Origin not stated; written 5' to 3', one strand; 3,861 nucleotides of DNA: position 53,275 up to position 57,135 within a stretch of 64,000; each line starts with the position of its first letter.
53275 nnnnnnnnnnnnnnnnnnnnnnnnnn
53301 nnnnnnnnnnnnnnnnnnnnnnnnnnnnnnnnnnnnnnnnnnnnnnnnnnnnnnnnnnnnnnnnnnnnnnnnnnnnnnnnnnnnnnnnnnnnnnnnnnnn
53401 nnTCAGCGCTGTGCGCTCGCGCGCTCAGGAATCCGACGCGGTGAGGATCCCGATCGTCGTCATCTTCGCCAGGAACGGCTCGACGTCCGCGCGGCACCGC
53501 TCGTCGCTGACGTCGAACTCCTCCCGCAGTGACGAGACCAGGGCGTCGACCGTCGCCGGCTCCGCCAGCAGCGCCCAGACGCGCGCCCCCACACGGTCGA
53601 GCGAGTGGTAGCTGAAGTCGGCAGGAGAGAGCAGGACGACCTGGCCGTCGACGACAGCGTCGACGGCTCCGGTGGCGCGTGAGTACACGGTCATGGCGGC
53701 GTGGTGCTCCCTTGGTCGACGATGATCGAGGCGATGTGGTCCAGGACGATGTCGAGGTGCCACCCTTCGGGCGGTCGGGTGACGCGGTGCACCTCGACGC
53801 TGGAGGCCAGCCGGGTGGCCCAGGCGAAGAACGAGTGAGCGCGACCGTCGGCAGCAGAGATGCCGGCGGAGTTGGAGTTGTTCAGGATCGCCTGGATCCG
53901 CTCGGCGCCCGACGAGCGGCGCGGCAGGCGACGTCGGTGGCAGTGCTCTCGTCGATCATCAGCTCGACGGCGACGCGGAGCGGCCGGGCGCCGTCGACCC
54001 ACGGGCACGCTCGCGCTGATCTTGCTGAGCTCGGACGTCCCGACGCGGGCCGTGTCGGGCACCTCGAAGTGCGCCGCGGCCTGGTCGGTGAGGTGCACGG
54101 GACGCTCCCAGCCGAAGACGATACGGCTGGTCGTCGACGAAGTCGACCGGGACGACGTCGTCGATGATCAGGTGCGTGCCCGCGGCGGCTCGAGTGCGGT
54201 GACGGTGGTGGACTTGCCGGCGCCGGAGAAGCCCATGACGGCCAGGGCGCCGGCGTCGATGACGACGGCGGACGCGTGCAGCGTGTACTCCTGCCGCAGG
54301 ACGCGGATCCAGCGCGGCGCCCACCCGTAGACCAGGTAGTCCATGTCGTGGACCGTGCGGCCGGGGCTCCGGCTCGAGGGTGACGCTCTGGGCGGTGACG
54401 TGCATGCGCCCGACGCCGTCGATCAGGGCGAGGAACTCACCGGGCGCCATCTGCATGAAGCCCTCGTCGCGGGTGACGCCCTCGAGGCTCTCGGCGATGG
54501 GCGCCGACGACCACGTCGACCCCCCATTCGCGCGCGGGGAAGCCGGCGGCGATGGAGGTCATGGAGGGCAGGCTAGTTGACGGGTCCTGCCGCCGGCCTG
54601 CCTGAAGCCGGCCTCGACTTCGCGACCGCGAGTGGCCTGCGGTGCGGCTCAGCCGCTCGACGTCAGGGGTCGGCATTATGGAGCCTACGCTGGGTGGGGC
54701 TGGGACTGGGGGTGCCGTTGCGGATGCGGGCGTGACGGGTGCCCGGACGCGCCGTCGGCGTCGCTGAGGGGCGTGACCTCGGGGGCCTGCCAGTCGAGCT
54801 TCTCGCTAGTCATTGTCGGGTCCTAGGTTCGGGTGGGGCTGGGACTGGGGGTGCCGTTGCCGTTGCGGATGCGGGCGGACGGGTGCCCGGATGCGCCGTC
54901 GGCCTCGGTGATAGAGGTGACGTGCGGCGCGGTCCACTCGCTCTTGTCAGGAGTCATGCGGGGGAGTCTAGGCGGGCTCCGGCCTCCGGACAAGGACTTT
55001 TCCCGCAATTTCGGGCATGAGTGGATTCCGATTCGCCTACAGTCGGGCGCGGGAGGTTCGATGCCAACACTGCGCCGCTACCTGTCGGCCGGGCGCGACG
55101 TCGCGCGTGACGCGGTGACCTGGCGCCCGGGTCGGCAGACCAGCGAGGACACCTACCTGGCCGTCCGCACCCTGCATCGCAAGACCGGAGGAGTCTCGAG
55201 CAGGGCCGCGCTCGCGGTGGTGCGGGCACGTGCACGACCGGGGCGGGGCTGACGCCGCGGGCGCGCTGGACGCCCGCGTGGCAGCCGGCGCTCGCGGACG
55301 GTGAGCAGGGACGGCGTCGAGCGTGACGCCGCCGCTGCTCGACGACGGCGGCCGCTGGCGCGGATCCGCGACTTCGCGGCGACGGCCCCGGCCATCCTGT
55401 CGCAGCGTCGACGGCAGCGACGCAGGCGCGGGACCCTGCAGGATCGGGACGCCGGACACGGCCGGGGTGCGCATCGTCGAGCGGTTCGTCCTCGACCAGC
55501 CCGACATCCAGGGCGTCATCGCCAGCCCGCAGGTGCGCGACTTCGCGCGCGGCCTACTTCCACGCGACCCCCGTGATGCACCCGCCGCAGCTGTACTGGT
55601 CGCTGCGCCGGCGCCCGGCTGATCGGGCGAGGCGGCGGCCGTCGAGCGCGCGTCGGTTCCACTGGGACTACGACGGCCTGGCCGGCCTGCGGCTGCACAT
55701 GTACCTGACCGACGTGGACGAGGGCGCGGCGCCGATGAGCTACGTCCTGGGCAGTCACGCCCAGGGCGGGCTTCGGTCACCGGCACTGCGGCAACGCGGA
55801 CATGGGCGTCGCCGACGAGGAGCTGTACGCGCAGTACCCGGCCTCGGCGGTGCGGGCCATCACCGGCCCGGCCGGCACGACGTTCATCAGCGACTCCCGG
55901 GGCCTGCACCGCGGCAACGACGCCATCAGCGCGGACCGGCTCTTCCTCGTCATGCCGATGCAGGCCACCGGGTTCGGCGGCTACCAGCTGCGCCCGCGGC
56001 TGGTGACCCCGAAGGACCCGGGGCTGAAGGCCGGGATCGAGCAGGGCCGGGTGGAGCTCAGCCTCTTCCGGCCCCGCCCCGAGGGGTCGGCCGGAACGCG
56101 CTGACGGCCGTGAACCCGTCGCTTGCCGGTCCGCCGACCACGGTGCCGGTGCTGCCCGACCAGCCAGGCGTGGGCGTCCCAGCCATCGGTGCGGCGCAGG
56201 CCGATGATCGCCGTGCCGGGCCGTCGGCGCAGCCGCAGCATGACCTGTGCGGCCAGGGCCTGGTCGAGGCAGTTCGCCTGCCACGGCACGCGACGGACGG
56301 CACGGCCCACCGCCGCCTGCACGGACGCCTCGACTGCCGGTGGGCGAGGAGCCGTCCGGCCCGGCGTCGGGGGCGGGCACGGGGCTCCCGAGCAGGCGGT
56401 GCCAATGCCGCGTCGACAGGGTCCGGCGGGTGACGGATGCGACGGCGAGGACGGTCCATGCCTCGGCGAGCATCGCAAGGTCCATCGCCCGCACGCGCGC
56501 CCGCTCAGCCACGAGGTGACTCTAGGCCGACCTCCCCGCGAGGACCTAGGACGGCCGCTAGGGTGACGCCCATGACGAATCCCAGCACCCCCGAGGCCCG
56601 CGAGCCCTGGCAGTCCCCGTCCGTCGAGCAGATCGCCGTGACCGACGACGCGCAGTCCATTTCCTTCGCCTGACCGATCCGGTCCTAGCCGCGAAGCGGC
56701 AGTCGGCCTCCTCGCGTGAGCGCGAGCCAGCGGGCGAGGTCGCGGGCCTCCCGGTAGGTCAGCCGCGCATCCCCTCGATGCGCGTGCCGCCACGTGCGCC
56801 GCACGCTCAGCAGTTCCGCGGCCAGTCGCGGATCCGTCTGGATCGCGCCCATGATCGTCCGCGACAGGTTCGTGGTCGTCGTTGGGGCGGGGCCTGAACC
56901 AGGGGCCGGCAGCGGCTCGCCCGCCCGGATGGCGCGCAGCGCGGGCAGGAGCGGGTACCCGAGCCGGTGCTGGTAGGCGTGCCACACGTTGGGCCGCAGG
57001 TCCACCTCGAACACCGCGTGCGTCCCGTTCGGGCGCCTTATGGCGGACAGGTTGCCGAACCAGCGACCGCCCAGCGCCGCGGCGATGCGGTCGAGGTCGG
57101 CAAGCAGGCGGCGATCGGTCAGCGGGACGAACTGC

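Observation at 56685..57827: ATP-grasp ligase sitting where a lasso cyclase would be expected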

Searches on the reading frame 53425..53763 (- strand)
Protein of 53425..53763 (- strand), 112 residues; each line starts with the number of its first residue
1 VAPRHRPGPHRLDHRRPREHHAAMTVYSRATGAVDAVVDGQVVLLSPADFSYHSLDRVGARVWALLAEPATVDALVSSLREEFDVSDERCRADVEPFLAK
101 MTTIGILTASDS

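Call 3: search_protein_families(library=pfam, proteins=[window:53425-53763:-], max_evalue=0.01)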
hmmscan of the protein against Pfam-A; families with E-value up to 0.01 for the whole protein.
window:53425-53763:- (112 aa): 2 families
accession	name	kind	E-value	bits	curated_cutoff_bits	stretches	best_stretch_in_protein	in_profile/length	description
PF05402.18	PqqD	-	2.8e-16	60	23.4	1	42-107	2-67/67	Coenzyme PQQ synthesis protein D (PqqD)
PF16007.11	DUF4777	-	0.0019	18.8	34.4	1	64-108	14-58/66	Domain of unknown function (DUF4777)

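Call 7: search_protein_families(library=ncbifam, proteins=[window:53425-53763:-], max_evalue=0.01)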
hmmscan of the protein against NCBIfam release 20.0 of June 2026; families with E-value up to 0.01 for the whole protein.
window:53425-53763:- (112 aa): 7 families
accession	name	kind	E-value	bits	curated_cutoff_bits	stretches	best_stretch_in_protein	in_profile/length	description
NF033536.1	lasso_PqqD_Bac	exception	5e-15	55.4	80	1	26-105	5-84/88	lasso peptide biosynthesis PqqD family chaperone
NF033530.1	lasso_PqqD_Strm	exception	2.5e-09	37.2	70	1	36-106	7-77/78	lasso peptide biosynthesis PqqD family chaperone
NF050069.2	PqqD_rel_WgkC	exception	4.8e-07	29.7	110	1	43-107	22-86/103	PqqD family peptide maturation chaperone WgkC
TIGR04353.1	PqqD_rel_X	equivalog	2.6e-05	25.1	35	1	39-107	2-73/74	HPr-rel-A system PqqD family peptide chaperone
TIGR04248.1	SCM_PqqD_rel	equivalog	2.8e-05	24.2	100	1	39-106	13-80/84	SynChlorMet cassette protein ScmD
TIGR04302.1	geo_PqqD_fam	equivalog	0.00011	22.6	100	1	40-106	36-99/102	GeoRSP system PqqD family peptide chaperone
TIGR03859.1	PQQ_PqqD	equivalog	0.00019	21.2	46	1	40-103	16-76/81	pyrroloquinoline quinone biosynthesis peptide chaperone PqqD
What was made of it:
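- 53425..53763 (-): Discrete PqqD-type RiPP recognition element (probable 89-aa product, 53425-53694), intact. PF05402, E 2.8e-16, and best NCBIfam hit lasso_PqqD_Bac below cutoff: calls 3, 7.
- Checked: A PqqD RRE (PF05402, E 2.8e-16) lies at 53425-53763 on the minus strand (calls 3, 7).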

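Call 49: find_homologous_proteins(query=window:53425-53763:-, max_evalue=0.00001)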
Query window:53425-53763:- (112 aa): 10 proteins with E <= 0.00001 among 20 candidates.
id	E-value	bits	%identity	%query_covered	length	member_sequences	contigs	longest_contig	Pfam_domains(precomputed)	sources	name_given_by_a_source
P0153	6.3e-48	179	99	79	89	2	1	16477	PF05402.19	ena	-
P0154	2.2e-42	161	90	78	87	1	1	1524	PF05402.19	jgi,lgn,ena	-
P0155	1.3e-37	146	81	79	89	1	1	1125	PF05402.19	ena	-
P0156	7.9e-32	128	72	78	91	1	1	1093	PF05402.19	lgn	-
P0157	1.2e-30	124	69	75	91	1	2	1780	PF05402.19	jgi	jgi:hypothetical protein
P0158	1.2e-30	124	71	75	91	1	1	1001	PF05402.19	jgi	jgi:hypothetical protein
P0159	1.3e-30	124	67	77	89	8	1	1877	PF05402.19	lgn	-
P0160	1.6e-30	123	71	77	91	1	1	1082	PF05402.19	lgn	-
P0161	9.2e-30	121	70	78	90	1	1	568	PF05402.19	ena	-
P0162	4.3e-29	119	69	72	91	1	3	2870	PF05402.19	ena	-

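Call 50: find_encoding_contigs(protein=P0153, flank=10000)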
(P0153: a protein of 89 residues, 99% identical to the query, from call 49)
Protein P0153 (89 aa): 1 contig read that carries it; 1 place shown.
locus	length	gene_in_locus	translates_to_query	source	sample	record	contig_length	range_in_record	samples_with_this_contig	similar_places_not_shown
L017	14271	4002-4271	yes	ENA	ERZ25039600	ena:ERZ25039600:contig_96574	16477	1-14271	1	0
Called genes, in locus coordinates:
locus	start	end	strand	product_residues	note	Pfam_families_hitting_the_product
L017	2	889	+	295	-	?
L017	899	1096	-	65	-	-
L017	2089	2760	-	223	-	-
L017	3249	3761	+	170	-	PF07475:Hpr_kinase_C (weak)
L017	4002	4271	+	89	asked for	PF05402:PqqD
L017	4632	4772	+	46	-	-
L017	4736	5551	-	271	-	PF00230:MIP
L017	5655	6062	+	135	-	-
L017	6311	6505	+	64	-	-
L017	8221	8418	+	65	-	-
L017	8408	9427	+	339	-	PF14305:ATPgrasp_TupA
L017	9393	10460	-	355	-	PF14397:ATPgrasp_ST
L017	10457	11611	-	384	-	PF13692:Glyco_trans_1_4, PF00534:Glycos_transf_1 (weak)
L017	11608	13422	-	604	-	PF00005:ABC_tran, PF02463:SMC_N (faint), PF13191:AAA_16 (weak)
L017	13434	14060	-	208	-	PF00574:CLP_protease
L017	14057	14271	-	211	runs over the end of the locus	PF00574:CLP_protease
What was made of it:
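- The sister strain L017 carries TupA-like ATP-grasps in the same island (call 50).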

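Call 76: find_encoding_contigs(protein=P0162, flank=10000)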
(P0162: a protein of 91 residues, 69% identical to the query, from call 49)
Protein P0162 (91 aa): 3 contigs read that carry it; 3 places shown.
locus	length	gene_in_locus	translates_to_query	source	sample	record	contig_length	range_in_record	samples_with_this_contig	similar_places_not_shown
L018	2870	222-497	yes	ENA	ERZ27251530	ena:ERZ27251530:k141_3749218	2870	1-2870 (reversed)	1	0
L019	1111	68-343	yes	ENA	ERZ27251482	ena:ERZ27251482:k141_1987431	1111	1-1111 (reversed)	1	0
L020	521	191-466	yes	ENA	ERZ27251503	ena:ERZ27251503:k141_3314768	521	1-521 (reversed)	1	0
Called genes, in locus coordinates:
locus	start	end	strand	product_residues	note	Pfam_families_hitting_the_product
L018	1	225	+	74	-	?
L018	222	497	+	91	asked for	PF05402:PqqD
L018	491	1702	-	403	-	PF14907:NTP_transf_5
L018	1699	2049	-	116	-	PF11774:Lsr2, PF23359:Lsr2_DNA-bd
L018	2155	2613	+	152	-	-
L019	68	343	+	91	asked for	PF05402:PqqD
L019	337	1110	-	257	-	?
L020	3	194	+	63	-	?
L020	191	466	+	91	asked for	PF05402:PqqD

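Call 77: find_encoding_contigs(protein=P0159, flank=10000)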
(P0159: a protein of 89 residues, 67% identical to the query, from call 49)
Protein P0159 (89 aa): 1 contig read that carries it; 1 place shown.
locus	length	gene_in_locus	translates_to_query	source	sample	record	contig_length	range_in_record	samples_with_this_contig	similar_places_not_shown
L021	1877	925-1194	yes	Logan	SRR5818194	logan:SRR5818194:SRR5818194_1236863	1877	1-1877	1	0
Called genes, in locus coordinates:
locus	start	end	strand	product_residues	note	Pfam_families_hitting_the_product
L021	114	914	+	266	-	-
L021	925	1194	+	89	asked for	PF05402:PqqD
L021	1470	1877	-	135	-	?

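Call 79: search_protein_families(library=pfam, proteins=[L021:114-914:+], max_evalue=0.1)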
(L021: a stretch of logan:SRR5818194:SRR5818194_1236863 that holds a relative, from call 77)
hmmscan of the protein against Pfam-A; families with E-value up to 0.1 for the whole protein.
L021:114-914:+ (266 aa): 4 families
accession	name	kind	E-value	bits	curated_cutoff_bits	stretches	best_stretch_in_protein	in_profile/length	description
PF07475.17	Hpr_kinase_C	-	0.00019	21.4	33.3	1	74-123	5-54/171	HPr Serine kinase C-terminal domain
PF03668.21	RapZ-like_N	-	0.0034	17.6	25.4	1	92-132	6-44/158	RapZ-like N-terminal domain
PF13671.12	AAA_33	-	0.012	16.3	27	1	92-120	4-33/143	AAA domain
PF13238.12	AAA_18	-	0.019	15.9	29.4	1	92-123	3-26/128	AAA domain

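Call 82: search_protein_families(library=ncbifam, proteins=[L021:114-914:+], max_evalue=0.001)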
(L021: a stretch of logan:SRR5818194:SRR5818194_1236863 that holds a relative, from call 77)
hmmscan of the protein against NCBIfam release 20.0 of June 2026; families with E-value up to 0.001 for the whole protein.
L021:114-914:+ (266 aa): 2 families
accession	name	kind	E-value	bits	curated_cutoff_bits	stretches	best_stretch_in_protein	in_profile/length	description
TIGR04352.1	HprK_rel_A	equivalog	7.3e-08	31.9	200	1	62-144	81-163/280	HprK-related kinase A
TIGR04355.1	HprK_rel_B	hypoth_equivalog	4.4e-06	26.1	200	1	73-133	142-202/351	HprK-related kinase B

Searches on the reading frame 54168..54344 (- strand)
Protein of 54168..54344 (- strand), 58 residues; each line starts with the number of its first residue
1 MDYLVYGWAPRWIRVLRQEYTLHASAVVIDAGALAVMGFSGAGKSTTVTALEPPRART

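Call 3: search_protein_families(library=pfam, proteins=[window:54168-54344:-], max_evalue=0.01)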
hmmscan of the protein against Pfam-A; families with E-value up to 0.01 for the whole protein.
window:54168-54344:- (58 aa): 1 family
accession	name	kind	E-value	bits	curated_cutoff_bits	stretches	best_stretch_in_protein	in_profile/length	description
PF13555.12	AAA_29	-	0.0016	18.6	27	1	19-51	9-42/61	P-loop containing region of AAA domain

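Call 7: search_protein_families(library=ncbifam, proteins=[window:54168-54344:-], max_evalue=0.01)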
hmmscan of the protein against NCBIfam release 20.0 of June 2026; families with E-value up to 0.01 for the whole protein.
window:54168-54344:- (58 aa): 3 families
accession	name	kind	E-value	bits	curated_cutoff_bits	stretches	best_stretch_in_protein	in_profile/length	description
TIGR04355.1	HprK_rel_B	hypoth_equivalog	5.9e-05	22.3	200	1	16-47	141-172/351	HprK-related kinase B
TIGR04352.1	HprK_rel_A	equivalog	0.0019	17.3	200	1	6-51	81-128/280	HprK-related kinase A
TIGR00955.1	3a01204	subfamily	0.002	16.8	736.35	1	22-51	41-71/617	pigment precursor permease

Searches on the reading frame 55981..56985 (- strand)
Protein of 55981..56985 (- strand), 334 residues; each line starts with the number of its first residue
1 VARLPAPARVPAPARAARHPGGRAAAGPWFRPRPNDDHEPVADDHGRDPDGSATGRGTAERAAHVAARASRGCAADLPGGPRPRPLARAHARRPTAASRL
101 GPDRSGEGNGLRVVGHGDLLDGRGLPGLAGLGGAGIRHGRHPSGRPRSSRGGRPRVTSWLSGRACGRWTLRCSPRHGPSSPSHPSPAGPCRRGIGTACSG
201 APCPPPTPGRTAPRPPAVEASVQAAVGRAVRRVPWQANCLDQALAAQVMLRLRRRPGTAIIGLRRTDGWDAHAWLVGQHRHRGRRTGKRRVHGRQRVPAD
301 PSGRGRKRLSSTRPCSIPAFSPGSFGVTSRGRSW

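Call 3: search_protein_families(library=pfam, proteins=[window:55981-56985:-], max_evalue=0.01)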
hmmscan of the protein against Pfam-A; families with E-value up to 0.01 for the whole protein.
window:55981-56985:- (334 aa): 1 family
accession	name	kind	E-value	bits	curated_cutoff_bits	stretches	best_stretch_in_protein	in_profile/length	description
PF13471.12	Transglut_core3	-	5.5e-13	49.3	26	1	210-276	30-96/117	Transglutaminase-like superfamily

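Call 7: search_protein_families(library=ncbifam, proteins=[window:55981-56985:-], max_evalue=0.01)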
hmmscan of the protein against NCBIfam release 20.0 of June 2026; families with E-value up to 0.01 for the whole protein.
window:55981-56985:- (334 aa): 1 family
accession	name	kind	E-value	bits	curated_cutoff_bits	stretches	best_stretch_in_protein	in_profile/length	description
NF033537.1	lasso_biosyn_B2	equivalog_domain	7.7e-13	48.9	33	1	212-276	51-110/132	lasso peptide biosynthesis B2 protein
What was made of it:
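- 56060..56512 (-): Lasso-type B2 leader peptidase (transglutaminase-like Cys protease), split over three reading frames in this sequence. PF13471 and NF033537 hits: calls 3, 7.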
